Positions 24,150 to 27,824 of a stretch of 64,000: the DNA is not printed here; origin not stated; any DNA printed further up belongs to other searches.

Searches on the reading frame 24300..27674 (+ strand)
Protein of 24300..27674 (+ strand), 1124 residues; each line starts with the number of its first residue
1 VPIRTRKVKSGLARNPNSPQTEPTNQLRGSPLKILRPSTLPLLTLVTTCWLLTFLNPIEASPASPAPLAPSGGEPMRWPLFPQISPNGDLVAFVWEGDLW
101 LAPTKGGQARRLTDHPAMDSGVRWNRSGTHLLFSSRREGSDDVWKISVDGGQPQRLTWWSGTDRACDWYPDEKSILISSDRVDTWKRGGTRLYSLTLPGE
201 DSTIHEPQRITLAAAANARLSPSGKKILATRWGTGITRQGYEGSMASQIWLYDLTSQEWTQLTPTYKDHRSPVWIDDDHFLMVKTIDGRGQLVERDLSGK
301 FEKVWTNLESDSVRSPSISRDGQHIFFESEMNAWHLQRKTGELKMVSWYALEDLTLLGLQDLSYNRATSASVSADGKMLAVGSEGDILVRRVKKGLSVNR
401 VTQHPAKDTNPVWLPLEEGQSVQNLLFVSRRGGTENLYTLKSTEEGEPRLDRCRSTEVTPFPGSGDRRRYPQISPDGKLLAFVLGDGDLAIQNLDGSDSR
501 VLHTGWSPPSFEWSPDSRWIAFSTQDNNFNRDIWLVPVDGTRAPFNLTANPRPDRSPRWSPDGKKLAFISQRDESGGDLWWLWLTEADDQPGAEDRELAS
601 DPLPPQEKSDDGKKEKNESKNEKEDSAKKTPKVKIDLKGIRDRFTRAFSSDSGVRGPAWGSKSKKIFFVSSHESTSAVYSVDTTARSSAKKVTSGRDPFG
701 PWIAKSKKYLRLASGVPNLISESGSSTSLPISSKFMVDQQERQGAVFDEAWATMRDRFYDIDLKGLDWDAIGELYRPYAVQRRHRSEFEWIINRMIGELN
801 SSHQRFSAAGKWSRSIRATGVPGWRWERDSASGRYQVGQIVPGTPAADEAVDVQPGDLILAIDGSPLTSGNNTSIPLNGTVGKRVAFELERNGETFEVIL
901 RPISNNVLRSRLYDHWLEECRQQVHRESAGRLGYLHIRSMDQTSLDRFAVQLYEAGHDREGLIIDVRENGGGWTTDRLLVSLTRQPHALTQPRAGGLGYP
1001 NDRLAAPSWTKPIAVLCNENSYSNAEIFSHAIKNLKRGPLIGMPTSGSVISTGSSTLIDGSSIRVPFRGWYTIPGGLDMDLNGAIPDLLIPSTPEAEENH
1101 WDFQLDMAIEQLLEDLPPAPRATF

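Call 31: search_protein_families(library=pfam, proteins=[window:24300-27674:+], max_evalue=0.001)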
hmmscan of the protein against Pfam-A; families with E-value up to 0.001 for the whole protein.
window:24300-27674:+ (1124 aa): 11 families
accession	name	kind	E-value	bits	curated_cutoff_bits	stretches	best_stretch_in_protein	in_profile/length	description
PF03572.23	Peptidase_S41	-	3.7e-28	98.6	24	1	931-1088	1-163/165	Peptidase family S41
PF07676.18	PD40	-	4.1e-25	87.6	20.9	1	547-581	4-38/38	WD40-like Beta Propeller Repeat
PF14684.11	Tricorn_C1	-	4.6e-14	52.5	24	1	746-797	8-59/59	Tricorn protease C1 domain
PF00930.27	DPPIV_N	-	2.2e-13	50.1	22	0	81-115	47-81/354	Dipeptidyl peptidase IV (DPP IV) N-terminal region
PF14685.13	PDZ_Tricorn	-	2.2e-05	24.8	25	1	826-893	7-80/88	Tricorn protease PDZ domain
PF25174.1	Beta-prop_THOC3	-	3.5e-05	23.4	305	0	340-404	189-254/272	THOC3 beta-propeller domain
PF23775.1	Beta-prop_RIG_2nd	-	9.3e-05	22.4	80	0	114-179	212-276/278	RIG second beta-propeller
PF13180.12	PDZ_2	-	0.00014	22.5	27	1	836-897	15-75/80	PDZ domain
PF17820.7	PDZ_6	-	0.00037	20.6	27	1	837-885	2-48/54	PDZ domain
PF00595.29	PDZ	-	0.00062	20.5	23.2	0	834-869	26-59/81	PDZ domain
PF10647.15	Gmad1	-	0.00092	19.6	20.5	0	454-526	10-86/251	Lipoprotein LpqB beta-propeller domain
